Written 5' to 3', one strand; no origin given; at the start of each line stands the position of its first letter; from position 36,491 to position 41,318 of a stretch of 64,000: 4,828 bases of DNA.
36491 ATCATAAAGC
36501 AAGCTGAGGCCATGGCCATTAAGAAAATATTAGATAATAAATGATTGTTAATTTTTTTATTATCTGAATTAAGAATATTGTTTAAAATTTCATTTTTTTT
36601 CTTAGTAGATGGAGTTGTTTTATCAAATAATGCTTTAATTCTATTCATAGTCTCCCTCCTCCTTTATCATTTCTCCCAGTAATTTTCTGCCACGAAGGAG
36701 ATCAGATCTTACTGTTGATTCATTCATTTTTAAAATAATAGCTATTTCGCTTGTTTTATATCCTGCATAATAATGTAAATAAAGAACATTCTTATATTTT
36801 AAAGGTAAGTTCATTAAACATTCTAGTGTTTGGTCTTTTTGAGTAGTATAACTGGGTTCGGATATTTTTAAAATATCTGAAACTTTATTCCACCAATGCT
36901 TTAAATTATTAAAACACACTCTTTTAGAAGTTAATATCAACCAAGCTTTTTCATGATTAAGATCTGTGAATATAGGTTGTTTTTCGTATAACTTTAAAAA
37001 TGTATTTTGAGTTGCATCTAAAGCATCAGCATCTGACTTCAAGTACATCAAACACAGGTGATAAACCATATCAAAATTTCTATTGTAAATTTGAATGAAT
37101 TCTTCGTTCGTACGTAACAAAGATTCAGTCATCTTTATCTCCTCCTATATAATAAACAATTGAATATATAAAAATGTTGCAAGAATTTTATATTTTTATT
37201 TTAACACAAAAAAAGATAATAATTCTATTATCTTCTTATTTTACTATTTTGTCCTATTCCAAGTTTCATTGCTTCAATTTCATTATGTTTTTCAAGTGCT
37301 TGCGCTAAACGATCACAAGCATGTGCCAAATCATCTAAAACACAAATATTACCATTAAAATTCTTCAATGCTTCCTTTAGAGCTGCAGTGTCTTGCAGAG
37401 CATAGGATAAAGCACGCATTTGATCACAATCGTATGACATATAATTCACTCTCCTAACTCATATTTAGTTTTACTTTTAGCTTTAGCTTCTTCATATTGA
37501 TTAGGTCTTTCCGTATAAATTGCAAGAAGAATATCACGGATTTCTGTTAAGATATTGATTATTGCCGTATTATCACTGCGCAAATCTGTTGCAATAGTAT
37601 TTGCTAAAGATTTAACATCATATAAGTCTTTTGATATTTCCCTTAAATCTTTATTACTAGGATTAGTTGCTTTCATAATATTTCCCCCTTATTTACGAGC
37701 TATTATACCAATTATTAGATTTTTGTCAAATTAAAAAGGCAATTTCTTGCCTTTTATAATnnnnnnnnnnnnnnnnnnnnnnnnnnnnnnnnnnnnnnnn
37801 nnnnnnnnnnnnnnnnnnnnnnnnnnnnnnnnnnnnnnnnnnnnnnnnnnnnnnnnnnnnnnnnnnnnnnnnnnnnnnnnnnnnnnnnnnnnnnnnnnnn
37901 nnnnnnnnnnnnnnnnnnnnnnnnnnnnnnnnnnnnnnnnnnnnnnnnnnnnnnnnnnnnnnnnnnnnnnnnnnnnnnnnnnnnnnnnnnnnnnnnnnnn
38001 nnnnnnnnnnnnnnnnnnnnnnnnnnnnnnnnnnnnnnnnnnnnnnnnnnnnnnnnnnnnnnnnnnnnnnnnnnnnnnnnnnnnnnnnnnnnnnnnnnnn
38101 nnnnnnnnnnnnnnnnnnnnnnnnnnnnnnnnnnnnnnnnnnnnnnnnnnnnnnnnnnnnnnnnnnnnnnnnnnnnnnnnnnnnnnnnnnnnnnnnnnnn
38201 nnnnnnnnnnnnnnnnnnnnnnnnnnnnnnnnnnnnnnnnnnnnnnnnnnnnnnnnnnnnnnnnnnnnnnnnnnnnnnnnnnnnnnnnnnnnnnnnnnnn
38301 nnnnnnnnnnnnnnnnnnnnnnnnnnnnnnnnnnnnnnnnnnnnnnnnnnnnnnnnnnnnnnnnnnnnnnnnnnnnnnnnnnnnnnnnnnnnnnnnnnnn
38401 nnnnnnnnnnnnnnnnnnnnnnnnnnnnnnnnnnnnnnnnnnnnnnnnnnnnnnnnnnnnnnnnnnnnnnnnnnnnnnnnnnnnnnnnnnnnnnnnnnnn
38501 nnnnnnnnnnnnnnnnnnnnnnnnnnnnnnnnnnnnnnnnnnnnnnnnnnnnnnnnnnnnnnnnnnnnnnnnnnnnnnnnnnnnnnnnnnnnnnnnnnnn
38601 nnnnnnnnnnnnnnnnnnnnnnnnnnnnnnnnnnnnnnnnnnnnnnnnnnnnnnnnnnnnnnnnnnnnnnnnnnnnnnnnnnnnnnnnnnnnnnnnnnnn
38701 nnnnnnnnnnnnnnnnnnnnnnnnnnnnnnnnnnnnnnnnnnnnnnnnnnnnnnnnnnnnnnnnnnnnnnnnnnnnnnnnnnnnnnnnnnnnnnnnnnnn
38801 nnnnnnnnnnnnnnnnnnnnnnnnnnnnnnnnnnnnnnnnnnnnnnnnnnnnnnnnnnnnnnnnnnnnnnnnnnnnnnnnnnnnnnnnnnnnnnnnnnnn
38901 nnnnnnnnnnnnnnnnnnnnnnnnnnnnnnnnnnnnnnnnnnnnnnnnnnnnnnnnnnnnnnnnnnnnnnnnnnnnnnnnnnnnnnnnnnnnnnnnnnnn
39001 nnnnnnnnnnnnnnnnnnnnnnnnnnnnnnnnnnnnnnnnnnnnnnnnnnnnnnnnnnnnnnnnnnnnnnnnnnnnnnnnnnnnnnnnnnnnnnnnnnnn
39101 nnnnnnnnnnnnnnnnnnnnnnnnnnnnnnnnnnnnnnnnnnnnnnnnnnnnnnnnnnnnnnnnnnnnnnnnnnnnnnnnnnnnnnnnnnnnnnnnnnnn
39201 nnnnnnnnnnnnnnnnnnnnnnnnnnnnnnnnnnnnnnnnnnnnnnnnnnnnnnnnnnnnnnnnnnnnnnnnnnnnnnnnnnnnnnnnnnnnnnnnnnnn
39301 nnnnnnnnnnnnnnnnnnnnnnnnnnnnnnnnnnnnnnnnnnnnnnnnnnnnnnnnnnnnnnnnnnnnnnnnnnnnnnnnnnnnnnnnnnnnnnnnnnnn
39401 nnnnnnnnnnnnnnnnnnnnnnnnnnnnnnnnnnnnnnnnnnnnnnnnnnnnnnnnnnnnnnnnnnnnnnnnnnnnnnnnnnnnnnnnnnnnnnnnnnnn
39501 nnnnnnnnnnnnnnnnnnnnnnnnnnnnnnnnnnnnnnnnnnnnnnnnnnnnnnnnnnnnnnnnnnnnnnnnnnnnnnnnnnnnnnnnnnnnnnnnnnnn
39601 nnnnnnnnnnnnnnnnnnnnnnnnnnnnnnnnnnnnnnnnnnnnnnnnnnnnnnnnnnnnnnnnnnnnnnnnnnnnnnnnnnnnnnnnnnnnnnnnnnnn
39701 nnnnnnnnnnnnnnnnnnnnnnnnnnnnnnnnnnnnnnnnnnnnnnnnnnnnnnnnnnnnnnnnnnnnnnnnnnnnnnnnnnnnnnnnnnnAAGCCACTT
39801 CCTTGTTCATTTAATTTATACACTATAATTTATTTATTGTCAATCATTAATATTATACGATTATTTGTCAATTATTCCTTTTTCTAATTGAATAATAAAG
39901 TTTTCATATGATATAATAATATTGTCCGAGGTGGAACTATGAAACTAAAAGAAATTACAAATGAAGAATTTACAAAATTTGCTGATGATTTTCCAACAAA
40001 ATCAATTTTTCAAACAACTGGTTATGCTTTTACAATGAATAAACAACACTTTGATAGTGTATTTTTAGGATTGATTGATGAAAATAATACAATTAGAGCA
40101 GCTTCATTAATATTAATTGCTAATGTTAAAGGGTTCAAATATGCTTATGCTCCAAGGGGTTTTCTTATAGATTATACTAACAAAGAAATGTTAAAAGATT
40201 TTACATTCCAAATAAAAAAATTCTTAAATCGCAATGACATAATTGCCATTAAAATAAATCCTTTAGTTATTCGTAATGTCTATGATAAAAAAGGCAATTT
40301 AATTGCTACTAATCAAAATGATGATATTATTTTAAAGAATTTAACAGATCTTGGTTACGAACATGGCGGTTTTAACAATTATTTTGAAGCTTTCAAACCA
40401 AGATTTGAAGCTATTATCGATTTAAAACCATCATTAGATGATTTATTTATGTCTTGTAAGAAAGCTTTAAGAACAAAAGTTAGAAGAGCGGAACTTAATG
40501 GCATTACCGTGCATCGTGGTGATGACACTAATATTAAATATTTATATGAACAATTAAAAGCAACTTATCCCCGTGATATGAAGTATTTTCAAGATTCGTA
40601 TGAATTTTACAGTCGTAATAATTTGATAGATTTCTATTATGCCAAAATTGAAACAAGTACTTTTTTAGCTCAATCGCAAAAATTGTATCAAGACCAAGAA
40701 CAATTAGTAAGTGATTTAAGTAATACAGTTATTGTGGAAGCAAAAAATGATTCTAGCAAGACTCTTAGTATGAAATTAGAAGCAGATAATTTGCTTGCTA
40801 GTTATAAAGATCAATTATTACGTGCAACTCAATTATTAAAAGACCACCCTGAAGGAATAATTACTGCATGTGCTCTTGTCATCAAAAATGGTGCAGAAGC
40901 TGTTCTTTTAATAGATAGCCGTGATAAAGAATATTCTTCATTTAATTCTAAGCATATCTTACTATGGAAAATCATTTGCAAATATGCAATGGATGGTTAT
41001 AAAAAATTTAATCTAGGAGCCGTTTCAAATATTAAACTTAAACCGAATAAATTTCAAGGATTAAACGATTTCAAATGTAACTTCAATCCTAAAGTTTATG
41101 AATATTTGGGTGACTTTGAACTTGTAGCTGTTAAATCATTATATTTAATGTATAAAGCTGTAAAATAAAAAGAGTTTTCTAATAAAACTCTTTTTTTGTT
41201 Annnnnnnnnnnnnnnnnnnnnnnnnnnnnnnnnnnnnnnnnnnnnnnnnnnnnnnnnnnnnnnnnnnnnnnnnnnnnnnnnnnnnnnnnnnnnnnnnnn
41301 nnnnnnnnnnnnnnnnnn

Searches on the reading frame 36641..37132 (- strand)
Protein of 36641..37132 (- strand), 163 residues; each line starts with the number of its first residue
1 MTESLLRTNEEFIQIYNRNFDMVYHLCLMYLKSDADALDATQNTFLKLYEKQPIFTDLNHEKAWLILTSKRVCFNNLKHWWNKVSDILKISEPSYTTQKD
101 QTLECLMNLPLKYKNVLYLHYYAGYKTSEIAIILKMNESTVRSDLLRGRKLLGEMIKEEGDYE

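Call 77: search_protein_families(library=pfam, proteins=[window:36641-37132:-], max_evalue=0.00001)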
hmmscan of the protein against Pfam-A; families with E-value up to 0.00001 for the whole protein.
window:36641-37132:- (163 aa): 2 families
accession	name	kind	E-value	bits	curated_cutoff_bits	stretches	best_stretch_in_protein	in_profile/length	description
PF08281.18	Sigma70_r4_2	-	4.2e-13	49.2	25.7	1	101-152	3-54/54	Sigma-70, region 4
PF04542.20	Sigma70_r2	-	7.6e-08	32.5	24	1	15-78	1-66/71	Sigma-70 region 2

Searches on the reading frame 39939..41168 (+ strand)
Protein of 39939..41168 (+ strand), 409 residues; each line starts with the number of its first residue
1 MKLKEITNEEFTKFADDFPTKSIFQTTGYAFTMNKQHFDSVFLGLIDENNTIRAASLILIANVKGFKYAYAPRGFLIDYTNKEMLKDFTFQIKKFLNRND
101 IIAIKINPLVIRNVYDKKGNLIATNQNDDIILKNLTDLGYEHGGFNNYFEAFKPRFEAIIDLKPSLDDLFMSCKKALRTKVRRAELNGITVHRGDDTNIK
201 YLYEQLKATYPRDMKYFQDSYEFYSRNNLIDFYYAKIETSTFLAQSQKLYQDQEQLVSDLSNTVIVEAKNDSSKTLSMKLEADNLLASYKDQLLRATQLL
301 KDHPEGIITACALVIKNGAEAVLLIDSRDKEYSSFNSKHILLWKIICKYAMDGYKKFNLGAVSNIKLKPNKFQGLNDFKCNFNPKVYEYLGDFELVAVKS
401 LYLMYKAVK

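Call 6: search_protein_families(library=pfam, proteins=[window:39939-41168:+], max_evalue=0.1)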
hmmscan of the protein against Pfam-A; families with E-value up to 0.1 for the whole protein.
window:39939-41168:+ (409 aa): 2 families
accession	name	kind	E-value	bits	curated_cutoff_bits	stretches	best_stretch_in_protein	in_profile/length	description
PF02388.22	FemAB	-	3.4e-61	207.7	24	1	6-409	1-405/406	FemAB family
PF13480.13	Acetyltransf_6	-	0.00021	21.9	22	1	294-361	72-136/143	Acetyltransferase (GNAT) domain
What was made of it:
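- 39939..41168 (+): femAB-family gene, convergent with gene A with a 30-nt gap. It is the conserved downstream anchor of the slot. Pfam PF02388 E 3.4e-61 (call 6).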

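Call 26: find_related_loci(query=window:39939-41165:+, collection=genome_contigs, flank=9000)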
Query window:39939-41165:+ (409 aa) in genome_contigs; peptide patterns used: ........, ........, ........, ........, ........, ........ (x = any residue, [..] = any of these).
92 stretches matched a pattern; 4 encode a relative of the query (tblastn E <= 1e-3); 3 distinct loci.
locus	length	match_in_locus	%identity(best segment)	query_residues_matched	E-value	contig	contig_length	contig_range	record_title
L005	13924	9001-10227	87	1-409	0e+0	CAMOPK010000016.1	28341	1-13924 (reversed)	MAG: uncultured Firmicutes bacterium isolate SRR873601_bin.79_metaWRAP_v1.3_MAG genome assembly, contig: NODE_3977_lengt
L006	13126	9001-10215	78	1-405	0e+0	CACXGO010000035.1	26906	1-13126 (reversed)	MAG: uncultured Erysipelotrichaceae bacterium isolate RUG11241 genome assembly, contig: RUG11241_asm_35, whole genome sh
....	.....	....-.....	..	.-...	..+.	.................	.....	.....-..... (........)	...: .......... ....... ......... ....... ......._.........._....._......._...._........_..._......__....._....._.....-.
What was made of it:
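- Related genomes are all MAGs (call 26).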

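Call 49: find_related_loci(query=window:39939-41165:+, collection=metagenome_contigs, flank=7000)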
Query window:39939-41165:+ (409 aa) in metagenome_contigs; peptide patterns used: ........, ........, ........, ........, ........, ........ (x = any residue, [..] = any of these).
90 stretches matched a pattern; 7 encode a relative of the query (tblastn E <= 1e-3); 7 distinct loci.
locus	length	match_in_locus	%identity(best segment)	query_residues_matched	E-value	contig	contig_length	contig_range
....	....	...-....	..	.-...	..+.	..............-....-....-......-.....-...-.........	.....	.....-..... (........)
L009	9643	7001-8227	87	1-409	0e+0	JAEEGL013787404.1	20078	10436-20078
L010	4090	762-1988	87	1-409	0e+0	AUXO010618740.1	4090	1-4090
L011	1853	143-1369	87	1-409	0e+0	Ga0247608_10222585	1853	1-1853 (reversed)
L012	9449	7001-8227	84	1-409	0e+0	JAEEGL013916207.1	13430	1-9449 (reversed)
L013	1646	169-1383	82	1-405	0e+0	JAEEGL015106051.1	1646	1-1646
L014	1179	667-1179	78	1-171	1e-91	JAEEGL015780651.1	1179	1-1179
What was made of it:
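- Tried and rejected: I used the conserved neighbour FemAB as an anchor instead (calls 26, 49).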
